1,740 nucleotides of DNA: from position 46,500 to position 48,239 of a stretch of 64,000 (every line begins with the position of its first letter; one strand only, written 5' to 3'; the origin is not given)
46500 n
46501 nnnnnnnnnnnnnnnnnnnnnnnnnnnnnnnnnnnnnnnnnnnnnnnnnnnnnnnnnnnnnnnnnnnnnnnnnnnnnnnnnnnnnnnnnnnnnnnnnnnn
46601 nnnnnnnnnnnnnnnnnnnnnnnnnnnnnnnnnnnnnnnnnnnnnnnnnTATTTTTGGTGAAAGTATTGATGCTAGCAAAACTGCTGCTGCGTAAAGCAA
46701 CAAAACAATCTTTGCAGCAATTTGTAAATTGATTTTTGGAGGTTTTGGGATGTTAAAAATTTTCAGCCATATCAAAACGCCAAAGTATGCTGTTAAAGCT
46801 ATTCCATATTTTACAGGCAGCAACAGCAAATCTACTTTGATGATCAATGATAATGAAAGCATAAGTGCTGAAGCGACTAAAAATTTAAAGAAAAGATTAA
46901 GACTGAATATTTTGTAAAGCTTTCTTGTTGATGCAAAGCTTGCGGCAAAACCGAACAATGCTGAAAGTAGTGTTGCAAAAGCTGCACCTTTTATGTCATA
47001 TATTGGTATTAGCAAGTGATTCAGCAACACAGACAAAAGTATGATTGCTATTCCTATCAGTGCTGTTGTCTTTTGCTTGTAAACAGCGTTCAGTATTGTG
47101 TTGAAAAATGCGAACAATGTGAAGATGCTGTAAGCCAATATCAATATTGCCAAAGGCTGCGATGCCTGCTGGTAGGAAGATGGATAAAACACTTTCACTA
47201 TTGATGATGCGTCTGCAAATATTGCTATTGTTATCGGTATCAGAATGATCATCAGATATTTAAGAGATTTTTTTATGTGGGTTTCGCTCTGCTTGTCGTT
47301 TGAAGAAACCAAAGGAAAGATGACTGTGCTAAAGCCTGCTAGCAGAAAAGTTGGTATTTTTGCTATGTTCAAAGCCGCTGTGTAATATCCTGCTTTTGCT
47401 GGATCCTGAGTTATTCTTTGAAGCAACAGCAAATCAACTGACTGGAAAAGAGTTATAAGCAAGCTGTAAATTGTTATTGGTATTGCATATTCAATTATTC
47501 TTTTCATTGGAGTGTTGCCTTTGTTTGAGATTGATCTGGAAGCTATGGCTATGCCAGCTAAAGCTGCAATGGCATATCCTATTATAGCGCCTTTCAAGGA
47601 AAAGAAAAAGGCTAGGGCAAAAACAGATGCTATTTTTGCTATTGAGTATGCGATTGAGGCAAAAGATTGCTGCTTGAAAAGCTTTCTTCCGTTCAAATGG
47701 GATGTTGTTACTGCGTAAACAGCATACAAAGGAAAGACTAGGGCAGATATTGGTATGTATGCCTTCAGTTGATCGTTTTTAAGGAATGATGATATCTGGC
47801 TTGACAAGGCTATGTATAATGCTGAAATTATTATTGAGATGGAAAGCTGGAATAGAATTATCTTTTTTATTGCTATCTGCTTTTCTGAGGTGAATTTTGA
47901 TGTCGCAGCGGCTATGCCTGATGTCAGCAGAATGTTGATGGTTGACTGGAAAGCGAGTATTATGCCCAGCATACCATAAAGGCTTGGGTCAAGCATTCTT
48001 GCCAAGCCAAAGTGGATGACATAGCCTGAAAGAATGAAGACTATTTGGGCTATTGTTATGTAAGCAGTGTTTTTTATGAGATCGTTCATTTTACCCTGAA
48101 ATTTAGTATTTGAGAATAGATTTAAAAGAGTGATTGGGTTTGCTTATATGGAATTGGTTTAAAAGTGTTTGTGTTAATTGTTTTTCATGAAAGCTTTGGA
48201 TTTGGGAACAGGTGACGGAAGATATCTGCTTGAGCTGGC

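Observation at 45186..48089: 967-aa fusion of a Wzx-like MOP flippase with a second large polytopic domain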

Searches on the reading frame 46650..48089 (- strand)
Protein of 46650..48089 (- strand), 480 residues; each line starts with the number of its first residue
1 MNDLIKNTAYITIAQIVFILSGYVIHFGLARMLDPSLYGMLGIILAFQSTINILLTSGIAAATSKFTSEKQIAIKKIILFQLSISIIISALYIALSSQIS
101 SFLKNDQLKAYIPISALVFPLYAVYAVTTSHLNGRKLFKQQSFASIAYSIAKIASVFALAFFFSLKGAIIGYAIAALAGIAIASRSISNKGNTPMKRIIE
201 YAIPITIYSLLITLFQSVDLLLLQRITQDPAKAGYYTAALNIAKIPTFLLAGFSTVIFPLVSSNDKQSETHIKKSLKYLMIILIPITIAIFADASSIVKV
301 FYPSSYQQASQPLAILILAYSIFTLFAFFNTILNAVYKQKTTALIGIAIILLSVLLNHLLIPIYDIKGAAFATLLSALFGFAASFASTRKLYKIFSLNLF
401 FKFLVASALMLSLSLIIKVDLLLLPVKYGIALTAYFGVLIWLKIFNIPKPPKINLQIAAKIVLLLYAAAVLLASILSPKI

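Call 4: search_protein_families(library=pfam, proteins=[window:46650-48089:-], max_evalue=1)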
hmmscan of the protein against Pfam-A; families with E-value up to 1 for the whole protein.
window:46650-48089:- (480 aa): 4 families
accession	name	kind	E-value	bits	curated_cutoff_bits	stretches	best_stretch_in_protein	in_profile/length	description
PF13440.11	Polysacc_synt_3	-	6.7e-29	101.5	23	1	29-310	2-292/293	Polysaccharide biosynthesis protein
PF01943.22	Polysacc_synt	-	2.8e-25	89.7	28.2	1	4-263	1-272/274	Polysaccharide biosynthesis protein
PF03023.19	MurJ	-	8.4e-11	41.6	27.4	1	78-414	60-423/451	Lipid II flippase MurJ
PF01554.23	MatE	-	0.0016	18.6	24.9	2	204-357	1-159/161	MatE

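Call 5: search_protein_families(library=ncbifam, proteins=[window:46650-48089:-], max_evalue=1)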
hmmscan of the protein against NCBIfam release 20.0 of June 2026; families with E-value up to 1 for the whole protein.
window:46650-48089:- (480 aa): 6 families
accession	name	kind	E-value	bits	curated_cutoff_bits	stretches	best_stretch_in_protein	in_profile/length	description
NF041871.1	Wzx_EPS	equivalog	6.5e-10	38.3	800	1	196-378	203-392/492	exopolysaccharide biosynthesis flippase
TIGR02900.1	spore_V_B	equivalog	1.8e-07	30.3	372.3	2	190-418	219-461/488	stage V sporulation protein B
TIGR01695.1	murJ_mviN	equivalog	2.4e-06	26.5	235.55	1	88-419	99-455/506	murein biosynthesis integral membrane protein MurJ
NF007773.0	PRK10459.1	equivalog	0.0088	15.1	273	1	9-442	12-461/492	MOP flippase family protein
NF002350.0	PRK01315.1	equivalog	0.047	12.8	282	1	318-364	15-61/329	membrane protein insertase YidC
NF058658.1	Oglyco_Wzx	exception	0.057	12.4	720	1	26-362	32-377/478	O-glycosylation flippase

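Call 78: search_solved_structures(query=window:46740-48089:-, max_evalue=0.01)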
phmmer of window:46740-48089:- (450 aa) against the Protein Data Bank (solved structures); distinct sequences matched with E-value up to 0.01: 0.

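Call 98: predict_structure(alignment_id=A5)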
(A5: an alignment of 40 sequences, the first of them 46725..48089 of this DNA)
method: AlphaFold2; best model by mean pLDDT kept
length: 455 residues; sequences in the alignment: 40
mean_pLDDT: 92.9   pTM: 0.92
mean pLDDT of the five models: 92.9, 91.3, 91.2, 91.2, 91.0
residues with pLDDT >= 90: 370; 70-90: 74; 50-70: 7; < 50: 4
segments of 3 or more residues with pLDDT < 50: 452-455
pLDDT, mean of each block of 10 residues (from residue 1): 83 93 97 98 98 94 91 91 97 98 98 98 97 94 97 98 98 97 89 90 89 96 98 98 92 79 82 91 94 96 97 98 95 89 94 98 98 98 95 84 93 93 94 94 76 46
secondary structure, 60 per line:
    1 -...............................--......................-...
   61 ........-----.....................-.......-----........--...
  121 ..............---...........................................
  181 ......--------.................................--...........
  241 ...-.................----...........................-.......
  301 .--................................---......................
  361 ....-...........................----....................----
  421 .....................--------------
elements in order: H2-32 H35-56 H58-68 H74-94 H96-102 H108-115 H118-134 H138-186 H195-227 H230-243 H245-261 H266-292 H294-301 H304-335 H339-364 H366-392 H397-416 H421-441
